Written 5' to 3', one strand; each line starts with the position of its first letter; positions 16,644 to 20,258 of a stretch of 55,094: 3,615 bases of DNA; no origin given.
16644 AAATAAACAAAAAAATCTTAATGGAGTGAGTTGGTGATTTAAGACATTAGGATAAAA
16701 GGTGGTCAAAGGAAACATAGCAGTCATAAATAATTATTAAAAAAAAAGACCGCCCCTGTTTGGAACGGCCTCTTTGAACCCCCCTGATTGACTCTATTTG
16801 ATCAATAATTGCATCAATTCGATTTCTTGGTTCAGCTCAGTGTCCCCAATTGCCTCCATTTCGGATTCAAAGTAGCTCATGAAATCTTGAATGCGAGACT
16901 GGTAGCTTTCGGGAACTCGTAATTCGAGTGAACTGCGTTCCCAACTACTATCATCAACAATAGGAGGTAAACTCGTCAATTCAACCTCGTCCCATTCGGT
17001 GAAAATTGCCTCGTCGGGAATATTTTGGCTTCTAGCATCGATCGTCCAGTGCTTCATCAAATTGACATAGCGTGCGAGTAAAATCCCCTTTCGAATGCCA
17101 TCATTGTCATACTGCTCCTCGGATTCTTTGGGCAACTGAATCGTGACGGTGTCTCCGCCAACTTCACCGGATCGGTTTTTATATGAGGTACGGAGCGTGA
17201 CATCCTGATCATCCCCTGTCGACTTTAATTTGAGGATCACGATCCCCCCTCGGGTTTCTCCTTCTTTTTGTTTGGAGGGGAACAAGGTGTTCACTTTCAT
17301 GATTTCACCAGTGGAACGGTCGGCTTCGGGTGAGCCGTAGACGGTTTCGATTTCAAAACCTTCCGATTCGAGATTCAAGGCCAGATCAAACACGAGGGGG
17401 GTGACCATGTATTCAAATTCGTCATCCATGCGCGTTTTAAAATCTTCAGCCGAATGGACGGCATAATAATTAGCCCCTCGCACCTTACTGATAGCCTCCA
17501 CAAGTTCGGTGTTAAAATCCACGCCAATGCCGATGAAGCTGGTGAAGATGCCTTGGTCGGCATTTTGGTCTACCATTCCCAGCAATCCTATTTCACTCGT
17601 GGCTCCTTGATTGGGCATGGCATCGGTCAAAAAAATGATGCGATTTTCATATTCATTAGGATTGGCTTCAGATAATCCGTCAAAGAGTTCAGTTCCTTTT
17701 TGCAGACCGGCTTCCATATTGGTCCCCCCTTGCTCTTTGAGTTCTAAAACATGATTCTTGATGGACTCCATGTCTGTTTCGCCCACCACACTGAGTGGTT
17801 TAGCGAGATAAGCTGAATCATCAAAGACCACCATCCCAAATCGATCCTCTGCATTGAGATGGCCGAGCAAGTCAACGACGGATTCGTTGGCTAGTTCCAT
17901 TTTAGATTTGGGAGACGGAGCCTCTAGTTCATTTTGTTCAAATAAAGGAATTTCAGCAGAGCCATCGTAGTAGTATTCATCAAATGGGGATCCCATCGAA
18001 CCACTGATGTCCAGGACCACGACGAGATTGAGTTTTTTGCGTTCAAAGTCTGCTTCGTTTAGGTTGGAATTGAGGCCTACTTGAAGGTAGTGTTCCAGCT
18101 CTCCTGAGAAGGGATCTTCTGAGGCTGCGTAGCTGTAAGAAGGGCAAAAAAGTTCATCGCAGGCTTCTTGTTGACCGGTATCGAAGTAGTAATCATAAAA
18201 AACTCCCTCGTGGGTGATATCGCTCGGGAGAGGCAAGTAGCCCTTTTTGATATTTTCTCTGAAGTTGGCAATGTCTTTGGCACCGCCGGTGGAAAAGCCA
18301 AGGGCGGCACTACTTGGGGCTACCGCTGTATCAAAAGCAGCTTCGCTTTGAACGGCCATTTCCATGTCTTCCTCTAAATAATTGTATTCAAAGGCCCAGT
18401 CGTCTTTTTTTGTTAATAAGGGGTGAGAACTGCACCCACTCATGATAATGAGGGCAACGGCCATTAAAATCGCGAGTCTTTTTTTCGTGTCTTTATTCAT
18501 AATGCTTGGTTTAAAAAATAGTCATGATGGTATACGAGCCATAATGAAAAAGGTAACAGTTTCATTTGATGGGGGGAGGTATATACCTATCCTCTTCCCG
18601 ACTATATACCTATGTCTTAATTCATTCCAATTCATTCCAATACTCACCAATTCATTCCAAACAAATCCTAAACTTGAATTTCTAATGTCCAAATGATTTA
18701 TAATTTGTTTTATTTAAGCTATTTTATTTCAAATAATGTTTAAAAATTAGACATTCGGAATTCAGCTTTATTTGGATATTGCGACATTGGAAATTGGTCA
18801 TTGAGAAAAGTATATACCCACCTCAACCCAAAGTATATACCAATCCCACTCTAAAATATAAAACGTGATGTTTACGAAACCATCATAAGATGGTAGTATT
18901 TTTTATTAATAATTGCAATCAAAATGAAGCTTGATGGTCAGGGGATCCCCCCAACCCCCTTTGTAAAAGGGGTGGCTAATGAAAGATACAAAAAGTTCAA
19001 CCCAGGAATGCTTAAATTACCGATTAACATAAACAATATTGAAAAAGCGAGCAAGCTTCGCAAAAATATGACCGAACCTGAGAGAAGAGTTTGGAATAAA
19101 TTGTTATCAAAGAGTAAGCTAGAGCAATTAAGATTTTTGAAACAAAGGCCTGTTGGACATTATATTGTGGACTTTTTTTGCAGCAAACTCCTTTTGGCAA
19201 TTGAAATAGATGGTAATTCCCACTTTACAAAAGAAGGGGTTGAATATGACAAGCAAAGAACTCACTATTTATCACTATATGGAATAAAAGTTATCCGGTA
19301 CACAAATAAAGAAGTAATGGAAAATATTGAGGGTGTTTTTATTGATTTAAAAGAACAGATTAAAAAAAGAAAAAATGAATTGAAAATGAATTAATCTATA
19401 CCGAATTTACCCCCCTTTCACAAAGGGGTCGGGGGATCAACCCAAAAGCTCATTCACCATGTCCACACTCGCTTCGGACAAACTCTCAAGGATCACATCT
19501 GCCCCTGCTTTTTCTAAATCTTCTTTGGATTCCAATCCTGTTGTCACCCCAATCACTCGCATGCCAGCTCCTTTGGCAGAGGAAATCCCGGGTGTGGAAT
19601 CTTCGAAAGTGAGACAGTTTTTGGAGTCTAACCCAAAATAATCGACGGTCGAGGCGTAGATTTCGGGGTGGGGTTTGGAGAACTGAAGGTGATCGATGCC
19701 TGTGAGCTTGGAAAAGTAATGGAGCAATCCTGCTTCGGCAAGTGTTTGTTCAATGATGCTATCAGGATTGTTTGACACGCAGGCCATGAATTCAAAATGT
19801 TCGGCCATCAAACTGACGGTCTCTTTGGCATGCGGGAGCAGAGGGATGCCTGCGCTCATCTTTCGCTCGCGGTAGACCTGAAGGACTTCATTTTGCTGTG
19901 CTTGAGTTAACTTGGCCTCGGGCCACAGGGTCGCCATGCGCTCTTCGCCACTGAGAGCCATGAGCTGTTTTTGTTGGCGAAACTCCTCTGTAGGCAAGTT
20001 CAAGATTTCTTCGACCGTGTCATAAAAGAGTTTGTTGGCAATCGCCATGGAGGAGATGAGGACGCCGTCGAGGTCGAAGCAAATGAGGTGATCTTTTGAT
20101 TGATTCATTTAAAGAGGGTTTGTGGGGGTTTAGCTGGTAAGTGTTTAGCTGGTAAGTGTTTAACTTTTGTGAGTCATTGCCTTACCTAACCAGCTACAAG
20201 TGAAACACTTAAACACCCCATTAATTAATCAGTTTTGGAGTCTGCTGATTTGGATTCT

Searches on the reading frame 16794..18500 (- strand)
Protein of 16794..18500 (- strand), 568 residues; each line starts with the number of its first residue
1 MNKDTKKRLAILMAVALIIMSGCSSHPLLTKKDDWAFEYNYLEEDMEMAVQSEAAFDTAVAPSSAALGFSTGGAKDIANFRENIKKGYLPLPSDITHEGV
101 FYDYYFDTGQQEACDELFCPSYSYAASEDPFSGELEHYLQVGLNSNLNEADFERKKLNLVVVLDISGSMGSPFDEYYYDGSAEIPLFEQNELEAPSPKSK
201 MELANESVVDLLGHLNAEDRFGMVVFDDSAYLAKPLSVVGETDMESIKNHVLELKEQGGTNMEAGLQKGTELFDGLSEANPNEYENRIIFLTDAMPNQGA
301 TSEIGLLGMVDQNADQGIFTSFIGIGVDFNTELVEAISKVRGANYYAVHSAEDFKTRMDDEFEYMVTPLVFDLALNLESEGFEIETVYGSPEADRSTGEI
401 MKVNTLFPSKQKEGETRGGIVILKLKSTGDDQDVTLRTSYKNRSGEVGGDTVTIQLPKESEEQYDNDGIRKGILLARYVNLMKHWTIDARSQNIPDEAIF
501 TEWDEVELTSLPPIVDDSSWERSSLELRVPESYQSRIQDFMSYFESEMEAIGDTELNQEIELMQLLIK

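Call 17: search_protein_families(library=pfam, proteins=[window:16794-18500:-])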
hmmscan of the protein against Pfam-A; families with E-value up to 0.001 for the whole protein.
window:16794-18500:- (568 aa): 2 families
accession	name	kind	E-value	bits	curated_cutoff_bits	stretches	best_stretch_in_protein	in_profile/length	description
PF00092.34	VWA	-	3.9e-12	47.2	23.8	1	158-355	1-169/174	von Willebrand factor type A domain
PF13519.12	VWA_2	-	6.3e-12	46.5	27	1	159-294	1-106/107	von Willebrand factor type A domain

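Call 81: search_protein_families(library=ncbifam, proteins=[window:16794-18500:-], max_evalue=0.01)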
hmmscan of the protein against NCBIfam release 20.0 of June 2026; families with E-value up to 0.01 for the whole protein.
window:16794-18500:- (568 aa): 3 families
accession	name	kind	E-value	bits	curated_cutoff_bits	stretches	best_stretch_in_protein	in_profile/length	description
TIGR03788.1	marine_srt_targ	equivalog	5.1e-14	51.6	551.65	1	201-394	289-472/629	marine proteobacterial sortase target protein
NF047508.1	VWA_BatA_Lepto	exception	1.3e-05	24.4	380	1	217-356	128-264/315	VWA domain-containing protein BatA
TIGR00868.1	hCaCC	subfamily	8.4e-05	20.5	900.85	1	211-384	334-497/863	calcium-activated chloride channel protein 1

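Call 106: find_encoding_contigs(protein=window:16794-18500:-, flank=10000, max_places=6)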
Protein window:16794-18500:- (568 aa): no gene with exactly this product is on record in the collection.

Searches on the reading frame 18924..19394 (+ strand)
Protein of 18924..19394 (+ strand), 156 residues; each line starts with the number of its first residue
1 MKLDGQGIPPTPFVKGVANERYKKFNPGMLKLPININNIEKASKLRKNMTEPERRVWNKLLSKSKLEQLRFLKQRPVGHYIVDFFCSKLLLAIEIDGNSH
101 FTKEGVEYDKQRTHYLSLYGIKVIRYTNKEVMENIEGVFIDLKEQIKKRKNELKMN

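Call 17: search_protein_families(library=pfam, proteins=[window:18924-19394:+])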
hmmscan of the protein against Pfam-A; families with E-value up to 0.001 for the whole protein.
window:18924-19394:+ (156 aa): 2 families
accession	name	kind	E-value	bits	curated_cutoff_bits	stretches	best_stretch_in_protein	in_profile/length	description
PF04480.18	DUF559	-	1.6e-28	99.2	20.6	1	40-145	5-107/109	Protein of unknown function (DUF559)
PF18741.7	MTES_1575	-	3.4e-06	27.5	38.2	1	68-146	13-96/96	REase_MTES_1575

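Call 60: find_encoding_contigs(protein=window:18924-19394:+, flank=10000, max_places=10)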
Protein window:18924-19394:+ (156 aa): 1 contig read that carries it; 1 place shown.
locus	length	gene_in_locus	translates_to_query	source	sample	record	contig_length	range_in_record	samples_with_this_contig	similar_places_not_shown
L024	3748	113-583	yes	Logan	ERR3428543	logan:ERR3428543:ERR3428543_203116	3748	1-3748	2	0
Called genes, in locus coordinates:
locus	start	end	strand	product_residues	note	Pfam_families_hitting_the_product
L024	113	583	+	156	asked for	PF04480:DUF559, PF18741:MTES_1575 (weak)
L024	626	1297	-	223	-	PF00702:Hydrolase, PF13419:HAD_2, PF13242:Hydrolase_like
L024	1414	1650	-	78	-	-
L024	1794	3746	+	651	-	?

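Call 81: search_protein_families(library=ncbifam, proteins=[window:18924-19394:+], max_evalue=0.01)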
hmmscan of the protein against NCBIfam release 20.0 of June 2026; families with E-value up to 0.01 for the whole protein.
window:18924-19394:+ (156 aa): 1 family
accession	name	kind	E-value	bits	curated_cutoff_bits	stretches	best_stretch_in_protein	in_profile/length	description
NF007294.0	PRK09767.1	equivalog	1.1e-18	67.5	218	1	41-150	8-114/117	DUF559 domain-containing protein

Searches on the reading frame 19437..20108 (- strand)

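Call 44: search_protein_families(library=pfam, proteins=[window:19437-20108:-], max_evalue=0.01)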
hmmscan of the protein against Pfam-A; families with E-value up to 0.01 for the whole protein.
window:19437-20108:- (223 aa): 4 families
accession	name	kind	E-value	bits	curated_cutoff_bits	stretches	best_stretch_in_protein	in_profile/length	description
PF13419.12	HAD_2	-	1.7e-24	87.4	23.8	1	9-188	1-178/178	Haloacid dehalogenase-like hydrolase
PF00702.32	Hydrolase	-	5.7e-19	69.7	26.4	1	8-182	3-191/191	haloacid dehalogenase-like hydrolase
PF13242.12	Hydrolase_like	-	2.1e-08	34.4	22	1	144-213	3-75/75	HAD-hyrolase-like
PF00107.32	ADH_zinc_N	-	0.0069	16.8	31.8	0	175-220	7-52/129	Zinc-binding dehydrogenase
